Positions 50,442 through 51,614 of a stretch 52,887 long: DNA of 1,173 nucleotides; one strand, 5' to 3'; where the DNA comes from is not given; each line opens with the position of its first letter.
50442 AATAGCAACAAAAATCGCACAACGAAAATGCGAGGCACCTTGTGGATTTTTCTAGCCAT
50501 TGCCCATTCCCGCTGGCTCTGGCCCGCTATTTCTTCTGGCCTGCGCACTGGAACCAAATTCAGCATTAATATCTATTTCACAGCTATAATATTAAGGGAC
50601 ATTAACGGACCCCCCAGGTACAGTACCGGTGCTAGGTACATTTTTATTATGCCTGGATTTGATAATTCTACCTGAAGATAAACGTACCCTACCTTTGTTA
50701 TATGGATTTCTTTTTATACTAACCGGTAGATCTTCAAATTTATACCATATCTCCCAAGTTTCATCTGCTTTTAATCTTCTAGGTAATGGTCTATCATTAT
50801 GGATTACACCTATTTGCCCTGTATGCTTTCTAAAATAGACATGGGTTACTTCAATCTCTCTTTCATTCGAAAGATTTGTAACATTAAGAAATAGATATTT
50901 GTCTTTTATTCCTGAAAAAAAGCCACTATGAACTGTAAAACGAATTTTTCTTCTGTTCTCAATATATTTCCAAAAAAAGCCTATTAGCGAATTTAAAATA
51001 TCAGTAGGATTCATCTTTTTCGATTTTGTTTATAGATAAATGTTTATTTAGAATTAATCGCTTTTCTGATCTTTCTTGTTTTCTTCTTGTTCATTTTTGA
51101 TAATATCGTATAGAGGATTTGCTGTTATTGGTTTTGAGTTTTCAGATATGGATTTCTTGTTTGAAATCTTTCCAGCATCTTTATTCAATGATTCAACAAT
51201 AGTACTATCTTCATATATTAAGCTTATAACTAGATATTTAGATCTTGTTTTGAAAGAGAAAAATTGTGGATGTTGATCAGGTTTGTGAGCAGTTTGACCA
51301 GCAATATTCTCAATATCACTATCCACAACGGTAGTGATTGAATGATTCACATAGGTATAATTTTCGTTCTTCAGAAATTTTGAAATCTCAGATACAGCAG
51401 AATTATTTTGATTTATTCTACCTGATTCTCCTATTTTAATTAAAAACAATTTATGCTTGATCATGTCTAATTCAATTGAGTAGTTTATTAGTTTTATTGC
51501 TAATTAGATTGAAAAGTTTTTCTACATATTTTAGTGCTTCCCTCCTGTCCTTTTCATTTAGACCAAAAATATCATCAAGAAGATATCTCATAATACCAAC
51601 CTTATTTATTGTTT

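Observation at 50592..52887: OLD-family nuclease operon with two unknown small partner proteins is a candidate undescribed defense system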

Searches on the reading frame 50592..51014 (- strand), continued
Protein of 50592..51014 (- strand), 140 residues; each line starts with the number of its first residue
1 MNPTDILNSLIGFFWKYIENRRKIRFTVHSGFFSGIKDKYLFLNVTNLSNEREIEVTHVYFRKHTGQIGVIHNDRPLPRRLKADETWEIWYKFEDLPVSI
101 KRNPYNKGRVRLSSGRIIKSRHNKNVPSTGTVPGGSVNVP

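Call 52: search_dna_similar(query=window:50592-51014:-, collection=phages, mode=protein, max_evalue=0.001, max_rows=25)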
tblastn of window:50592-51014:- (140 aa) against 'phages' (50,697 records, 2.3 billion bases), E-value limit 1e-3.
No match.

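Call 53: search_solved_structures(query=A5, max_evalue=10, show_alignments=2)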
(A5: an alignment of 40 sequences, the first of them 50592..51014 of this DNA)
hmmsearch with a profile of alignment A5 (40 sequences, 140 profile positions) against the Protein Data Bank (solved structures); distinct sequences matched with E-value up to 10: 1.
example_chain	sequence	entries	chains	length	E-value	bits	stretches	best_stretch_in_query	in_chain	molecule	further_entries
7lf8_A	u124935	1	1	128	0.47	13.3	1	76-124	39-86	Apolipoprotein L2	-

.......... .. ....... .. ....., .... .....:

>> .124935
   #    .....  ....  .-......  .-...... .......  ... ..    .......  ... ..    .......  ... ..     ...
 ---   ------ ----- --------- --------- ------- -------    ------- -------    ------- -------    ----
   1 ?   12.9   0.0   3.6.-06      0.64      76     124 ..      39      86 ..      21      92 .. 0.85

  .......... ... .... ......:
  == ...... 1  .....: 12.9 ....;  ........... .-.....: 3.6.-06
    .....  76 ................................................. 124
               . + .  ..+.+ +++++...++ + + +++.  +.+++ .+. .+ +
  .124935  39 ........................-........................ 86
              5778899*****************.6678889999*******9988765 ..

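Call 70: find_related_loci(query=A6, collection=metagenome_contigs, flank=5000)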
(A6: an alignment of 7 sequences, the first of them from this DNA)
Query A6 (118 aa) in metagenome_contigs; peptide patterns used: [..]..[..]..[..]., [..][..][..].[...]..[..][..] (x = any residue, [..] = any of these).
256 stretches matched a pattern; 156 encode a relative of the query (tblastn E <= 1e-3); the best 80 are kept; 80 distinct loci.
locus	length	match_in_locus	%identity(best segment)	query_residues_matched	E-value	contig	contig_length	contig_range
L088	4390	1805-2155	56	1-116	8e-43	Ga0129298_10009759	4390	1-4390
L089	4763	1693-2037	53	1-116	3e-38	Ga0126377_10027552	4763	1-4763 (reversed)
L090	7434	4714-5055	51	1-115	2e-36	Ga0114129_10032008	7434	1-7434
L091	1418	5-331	54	9-116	2e-37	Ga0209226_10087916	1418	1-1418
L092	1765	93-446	48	1-118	4e-36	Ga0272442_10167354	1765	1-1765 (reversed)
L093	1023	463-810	49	1-117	2e-36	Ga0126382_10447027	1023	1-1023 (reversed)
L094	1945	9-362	47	1-118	9e-35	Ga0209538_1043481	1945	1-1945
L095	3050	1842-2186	49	1-116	2e-34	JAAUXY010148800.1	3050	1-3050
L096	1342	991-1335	51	1-116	1e-34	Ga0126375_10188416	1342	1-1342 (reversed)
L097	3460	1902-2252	49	1-118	6e-34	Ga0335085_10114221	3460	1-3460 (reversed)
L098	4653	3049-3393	48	1-116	5e-33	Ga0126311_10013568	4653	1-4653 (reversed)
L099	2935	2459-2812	47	1-118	1e-32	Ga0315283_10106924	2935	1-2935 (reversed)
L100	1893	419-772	47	1-118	9e-33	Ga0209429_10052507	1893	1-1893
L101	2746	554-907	47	1-118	1e-32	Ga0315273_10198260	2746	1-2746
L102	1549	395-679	53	20-115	1e-32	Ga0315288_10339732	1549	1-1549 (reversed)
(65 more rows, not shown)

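Call 74: search_protein_families(library=ncbifam, proteins=[P0126, P0135, P0190, P0259, P0199, P0239, P0244, P0139, P0153], max_evalue=0.001)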
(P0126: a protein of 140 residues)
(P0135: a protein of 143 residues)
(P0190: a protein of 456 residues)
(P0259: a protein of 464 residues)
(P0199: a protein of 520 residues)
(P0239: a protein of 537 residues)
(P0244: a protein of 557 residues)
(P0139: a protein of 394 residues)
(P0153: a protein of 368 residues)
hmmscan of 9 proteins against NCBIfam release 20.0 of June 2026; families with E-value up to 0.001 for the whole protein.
P0126 (140 aa): 0 families

P0135 (143 aa): 0 families

P0190 (456 aa): 2 families
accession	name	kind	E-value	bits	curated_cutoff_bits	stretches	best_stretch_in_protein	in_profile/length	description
NF042941.1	Retron_TIR_antiphage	equivalog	2e-08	33.5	600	1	13-94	341-422/464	TIR domain-containing anti-phage reverse transcriptase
NF058526.1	Thoeris_type3_ThcB4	equivalog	2.4e-05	23.4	220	1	11-88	127-204/375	Thoeris type III anti-phage system protein ThcB4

P0259 (464 aa): 2 families
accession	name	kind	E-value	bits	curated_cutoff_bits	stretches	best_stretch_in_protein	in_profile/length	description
NF042941.1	Retron_TIR_antiphage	equivalog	3.4e-11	42.6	600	1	9-112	342-444/464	TIR domain-containing anti-phage reverse transcriptase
NF058526.1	Thoeris_type3_ThcB4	equivalog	0.00018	20.5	220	1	6-85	127-206/375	Thoeris type III anti-phage system protein ThcB4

P0199 (520 aa): 1 family
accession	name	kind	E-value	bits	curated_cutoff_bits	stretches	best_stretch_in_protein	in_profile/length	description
NF042941.1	Retron_TIR_antiphage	equivalog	2e-13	49.9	600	1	268-384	318-434/464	TIR domain-containing anti-phage reverse transcriptase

P0239 (537 aa): 0 families

P0244 (557 aa): 0 families

P0139 (394 aa): 0 families

P0153 (368 aa): 0 families

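Call 90: search_protein_families(library=pfam, alignment_id=A7, max_evalue=0.001)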
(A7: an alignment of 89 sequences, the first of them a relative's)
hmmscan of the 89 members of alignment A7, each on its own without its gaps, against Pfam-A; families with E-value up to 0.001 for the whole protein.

A. member 1, P0128 (325 aa): 2 families
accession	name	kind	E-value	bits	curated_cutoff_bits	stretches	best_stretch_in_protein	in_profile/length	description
PF10083.14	DUF2321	-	1.8e-35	122.3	24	1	166-317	1-152/157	Uncharacterized protein conserved in bacteria (DUF2321)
PF12773.13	DZR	-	2.9e-05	24.6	27.3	0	188-213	9-35/45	Double zinc ribbon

B. families by the number of members that match (of 89 scanned): 28 families (the first 25 are shown)
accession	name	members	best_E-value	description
PF13676.11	TIR_2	30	6.8e-31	TIR domain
PF01582.25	TIR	19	1.3e-10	TIR domain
PF12770.12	CHAT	3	9.1e-20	CHAT domain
PF00069.31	Pkinase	2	7.3e-44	Protein kinase domain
PF19955.5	EAD1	2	4.8e-31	Effector-associated domain 1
PF07714.23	PK_Tyr_Ser-Thr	2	2.1e-30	Protein tyrosine and serine/threonine kinase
PF13271.11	DUF4062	2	1.3e-21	Domain of unknown function (DUF4062)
PF14337.13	Abi_alpha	2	3.8e-06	Abortive infection alpha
PF08937.16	ThsB_TIR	2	5.5e-05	Thoeris protein ThsB, TIR-like domain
PF10083.14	DUF2321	1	1.8e-35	Uncharacterized protein conserved in bacteria (DUF2321)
PF05419.17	GUN4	1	7.1e-23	GUN4-like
PF19960.5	EAD7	1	2.9e-22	Effector-associated domain 7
PF00498.31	FHA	1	6.1e-18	FHA domain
PF08357.16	SEFIR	1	7e-16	SEFIR domain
PF07603.17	Lcl_C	1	1.3e-15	Lcl C-terminal domain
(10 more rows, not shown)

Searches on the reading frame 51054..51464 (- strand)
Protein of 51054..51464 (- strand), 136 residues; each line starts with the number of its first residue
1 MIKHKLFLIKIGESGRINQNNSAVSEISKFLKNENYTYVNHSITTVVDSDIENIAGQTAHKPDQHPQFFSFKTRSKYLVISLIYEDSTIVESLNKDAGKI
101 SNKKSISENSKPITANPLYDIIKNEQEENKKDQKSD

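Call 4: search_protein_families(library=pfam, proteins=[window:51054-51464:-], max_evalue=1)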
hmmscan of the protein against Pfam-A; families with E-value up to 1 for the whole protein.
window:51054-51464:- (136 aa): 0 families

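Call 5: search_protein_families(library=padloc, proteins=[window:51054-51464:-], max_evalue=1)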
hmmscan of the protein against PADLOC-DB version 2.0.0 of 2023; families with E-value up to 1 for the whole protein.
window:51054-51464:- (136 aa): 0 families

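Call 6: search_protein_families(library=ncbifam, proteins=[window:51054-51464:-], max_evalue=1)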
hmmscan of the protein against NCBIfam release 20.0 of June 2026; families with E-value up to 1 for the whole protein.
window:51054-51464:- (136 aa): 0 families

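Call 10: find_encoding_contigs(protein=window:51054-51464:-, flank=10000, max_places=10)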
Protein window:51054-51464:- (136 aa): 1 contig read that carries it; 1 place shown.
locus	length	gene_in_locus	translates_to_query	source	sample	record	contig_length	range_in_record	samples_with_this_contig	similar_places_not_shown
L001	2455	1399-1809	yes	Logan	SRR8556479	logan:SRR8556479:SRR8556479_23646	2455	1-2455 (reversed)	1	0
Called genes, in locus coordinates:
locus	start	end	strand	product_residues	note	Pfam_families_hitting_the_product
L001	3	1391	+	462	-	?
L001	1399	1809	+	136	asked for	-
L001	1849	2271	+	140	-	-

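Call 13: find_homologous_proteins(query=window:51054-51464:-, max_evalue=0.01)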
Query window:51054-51464:- (136 aa): 3 proteins with E <= 0.01 among 14 candidates.
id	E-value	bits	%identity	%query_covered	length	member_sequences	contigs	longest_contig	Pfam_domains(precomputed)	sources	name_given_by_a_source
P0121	9.8e-80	283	100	100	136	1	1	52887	-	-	-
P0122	1.8e-58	214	79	97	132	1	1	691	-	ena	-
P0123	2.0e-27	114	48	96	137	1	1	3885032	-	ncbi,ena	-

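Call 25: search_protein_families(library=pfam, alignment_id=A2, max_evalue=10)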
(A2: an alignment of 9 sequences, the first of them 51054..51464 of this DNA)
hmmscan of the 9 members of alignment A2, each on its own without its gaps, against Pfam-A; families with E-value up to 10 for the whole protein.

A. member 1, window:51054-51464:- (136 aa): 0 families

B. families by the number of members that match (of 9 scanned): 9 families
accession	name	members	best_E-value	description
PF08163.18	DNAPKcs_CC3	2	0.0065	DNA-dependent protein kinase catalytic subunit, CC3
PF00808.29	CBFD_NFYB_HMF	2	0.0088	Histone-like transcription factor (CBF/NF-Y) and archaeal histone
PF21194.3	TadZ-like_ARD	1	0.0095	TadZ-like, receiver domain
PF16523.10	betaPIX_CC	1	0.012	betaPIX coiled coil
PF18908.5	DUF5663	1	0.015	Protein of unknown function (DUF5663)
PF22303.2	OspG_kinase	1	0.026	Protein kinase OspG, kinase domain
PF07955.17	DUF1687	1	0.027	Protein of unknown function (DUF1687)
PF07406.16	NICE-3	1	0.13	NICE-3 protein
PF20758.2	2B_soluble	1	0.18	2B protein soluble domain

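Call 26: search_protein_families(library=phrogs, proteins=[window:51054-51464:-], max_evalue=1)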
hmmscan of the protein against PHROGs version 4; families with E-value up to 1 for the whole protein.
window:51054-51464:- (136 aa): 1 family
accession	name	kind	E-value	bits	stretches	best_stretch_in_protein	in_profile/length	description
phrog_28889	-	unknown function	0.19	12.7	1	84-104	23-43/64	-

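Call 36: predict_structure(alignment_id=A3)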
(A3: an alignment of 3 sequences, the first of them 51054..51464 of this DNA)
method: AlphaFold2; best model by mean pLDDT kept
length: 136 residues; sequences in the alignment: 3
mean_pLDDT: 62.4   pTM: 0.43
mean pLDDT of the five models: 62.4, 57.5, 55.1, 53.6, 46.4
residues with pLDDT >= 90: 6; 70-90: 47; 50-70: 34; < 50: 49
segments of 3 or more residues with pLDDT < 50: 51-53, 55-61, 64-71, 91-114, 133-136
pLDDT, mean of each block of 10 residues (from residue 1): 87 66 84 85 73 46 47 69 81 40 41 49 53 48
secondary structure, 60 per line:
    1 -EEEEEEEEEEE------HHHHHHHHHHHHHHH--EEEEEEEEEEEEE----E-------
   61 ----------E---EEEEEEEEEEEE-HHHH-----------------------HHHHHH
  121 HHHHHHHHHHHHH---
elements in order: E2-12 H19-33 E36-48 E75-86 H88-91 H115-133

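Call 43: fold_search(model_id=the predicted structure, library=pdb)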
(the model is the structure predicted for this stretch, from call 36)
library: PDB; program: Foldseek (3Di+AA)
matches with E <= 10: 424; with E <= 0.001: 0
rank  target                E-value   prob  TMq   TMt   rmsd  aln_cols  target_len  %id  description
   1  3wqt_B                1.4e-01  0.54  0.29  0.15   7.3        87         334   13  Staphylococcus aureus FtsA complexed with AMPPNP (released 2014-10-08)
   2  3wqt_D                1.8e-01  0.47  0.30  0.14   7.5        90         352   13  Staphylococcus aureus FtsA complexed with AMPPNP (released 2014-10-08)
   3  6yw5_FF               2.8e-01  0.54  0.29  0.33   9.4        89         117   16  The structure of the small subunit of the mitoribosome from Neurospora crassa (released 2020-11-11)
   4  8tdl_A                3.0e-01  0.38  0.27  0.13   4.9        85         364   13  Cryo-EM structure of the wild-type AtMSL10 in saposin (released 2023-10-18)
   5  3wqt_A                3.4e-01  0.33  0.29  0.13   6.5        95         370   14  Staphylococcus aureus FtsA complexed with AMPPNP (released 2014-10-08)
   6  3wqt_C                3.7e-01  0.35  0.30  0.14   7.4        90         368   12  Staphylococcus aureus FtsA complexed with AMPPNP (released 2014-10-08)
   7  7pnv_E                3.9e-01  0.60  0.33  0.36   7.0        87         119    9  Assembly intermediate of mouse mitochondrial ribosome small subunit without mS37 in complex with RbfA and Mettl15 (released 2022-06-15)
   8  8xx5_F                3.9e-01  0.12  0.19  0.10  11.4        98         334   13  ASFV RNAP M1249L C-tail occupied complex1 (MCOC1) (released 2025-01-22)
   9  8cwo_F                4.4e-01  0.57  0.32  0.41   4.1        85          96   14  Cutibacterium acnes 30S ribosomal subunit with Sarecycline bound, body domain only in the local refined map (released 2023-03-15)
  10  8yqt_F                4.4e-01  0.16  0.22  0.11  11.0        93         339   13  African swine fever virus RNA Polymerase-M1249L complex2 (released 2024-11-06)
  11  8xy6_F                4.4e-01  0.13  0.20  0.25  10.3        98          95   14  ASFV RNAP M1249L C-tail occupied complex3 (MCOC3) (released 2025-01-22)
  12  7pnt_E                4.7e-01  0.47  0.32  0.35   7.2        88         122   10  Assembly intermediate of mouse mitochondrial ribosome small subunit without mS37 in complex with RbfA and Tfb1m (released 2022-06-15)
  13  8i8y_A                4.7e-01  0.25  0.26  0.41   7.7        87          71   14  A mutant of the C-terminal complex of proteins 4.1G and NuMA (released 2023-04-19)
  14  8a22_Bf               4.7e-01  0.25  0.33  0.36  18.0       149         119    8  Structure of the mitochondrial ribosome from Polytomella magna (released 2022-11-16)
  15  8q3b_D                4.7e-01  0.16  0.21  0.11   9.8        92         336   13  The closed state of the ASFV apo-RNA polymerase (released 2024-02-14)
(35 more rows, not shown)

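Call 54: search_solved_structures(query=A2, max_evalue=10)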
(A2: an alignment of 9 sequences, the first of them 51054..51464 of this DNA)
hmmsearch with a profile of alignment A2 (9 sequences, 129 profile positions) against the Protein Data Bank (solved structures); distinct sequences matched with E-value up to 10: 4.
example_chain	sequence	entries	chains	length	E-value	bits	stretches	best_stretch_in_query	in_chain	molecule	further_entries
6z1p_AS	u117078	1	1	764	0.49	13.8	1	61-121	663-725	mL104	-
1wmd_A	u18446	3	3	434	1.1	12.6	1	37-77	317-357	protease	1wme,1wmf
4wve_A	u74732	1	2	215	5.1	10.5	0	89-124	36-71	Surface protein G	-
3tiq_A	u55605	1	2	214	5.7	10.3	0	89-124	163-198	Surface protein G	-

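Call 60: search_protein_families(library=padloc, proteins=[P0123], max_evalue=0.1)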
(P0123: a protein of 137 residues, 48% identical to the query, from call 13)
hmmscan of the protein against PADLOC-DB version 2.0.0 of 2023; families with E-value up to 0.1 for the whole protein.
P0123 (137 aa): 0 families

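Call 77: fold_search(model_id=the predicted structure, library=viral)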
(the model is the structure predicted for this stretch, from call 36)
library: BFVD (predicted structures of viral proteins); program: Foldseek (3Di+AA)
matches with E <= 10: 332; with E <= 0.001: 0
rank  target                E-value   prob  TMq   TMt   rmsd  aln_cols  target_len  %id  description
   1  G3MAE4                8.5e-03  1.00  0.33  0.63   6.7        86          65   19  Gp403 [Bacillus phage G]
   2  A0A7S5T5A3            2.6e-02  0.20  0.19  0.15  14.0       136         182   18  (no name in the UniProt tables at hand)
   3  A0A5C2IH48            3.2e-02  0.99  0.33  0.61   8.1        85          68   14  (no name in the UniProt tables at hand)
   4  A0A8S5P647            5.6e-02  0.94  0.34  0.53   6.6       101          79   16  Sporulation protein Cse60 [Siphoviridae sp. ctmYS12]
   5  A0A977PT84            7.6e-02  0.98  0.39  0.60   6.5        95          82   12  (no name in the UniProt tables at hand)
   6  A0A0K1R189            1.4e-01  0.14  0.19  0.16   7.8        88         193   16  Nuclear protein UL3 [Testudinid alphaherpesvirus 3]
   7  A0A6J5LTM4            2.1e-01  0.84  0.37  0.44   4.4        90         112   10  Uncharacterized protein [uncultured Caudovirales phage]
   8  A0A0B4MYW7            2.2e-01  0.38  0.27  0.36   8.7        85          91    9  Uncharacterized protein [Streptococcus phage SOCP]
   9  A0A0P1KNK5            2.3e-01  0.69  0.30  0.52   8.9       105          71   10  Uncharacterized protein [Acinetobacter phage Loki]
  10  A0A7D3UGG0            2.7e-01  0.51  0.33  0.30  14.7       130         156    9  (no name in the UniProt tables at hand)
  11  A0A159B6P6            2.8e-01  0.60  0.37  0.41  14.0       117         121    8  (no name in the UniProt tables at hand)
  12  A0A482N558            3.0e-01  0.25  0.28  0.23   8.5       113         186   10  Uncharacterized protein [Escherichia phage vB_EcoS_MM01]
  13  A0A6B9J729            3.2e-01  0.54  0.32  0.52   6.9        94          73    8  (no name in the UniProt tables at hand)
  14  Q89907                3.9e-01  0.16  0.20  0.10   8.7        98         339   11  DNA-directed RNA polymerase RPB7 homolog [African swine fever virus (strain Badajoz 1971 Vero-adapted)]
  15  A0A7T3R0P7            4.1e-01  0.75  0.31  0.10   4.5        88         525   11  Putative glycoprotein (Fragment) [Soybean thrips virus 3]
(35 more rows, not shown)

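Call 104: find_related_loci(query=A2, collection=viral_contigs, flank=5000)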
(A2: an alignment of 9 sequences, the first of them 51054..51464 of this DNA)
Query A2 (136 aa) in viral_contigs; peptide patterns used: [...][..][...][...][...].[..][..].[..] (x = any residue, [..] = any of these).
47 stretches matched a pattern, but none encodes a relative of the query by tblastn (E <= 1e-3).
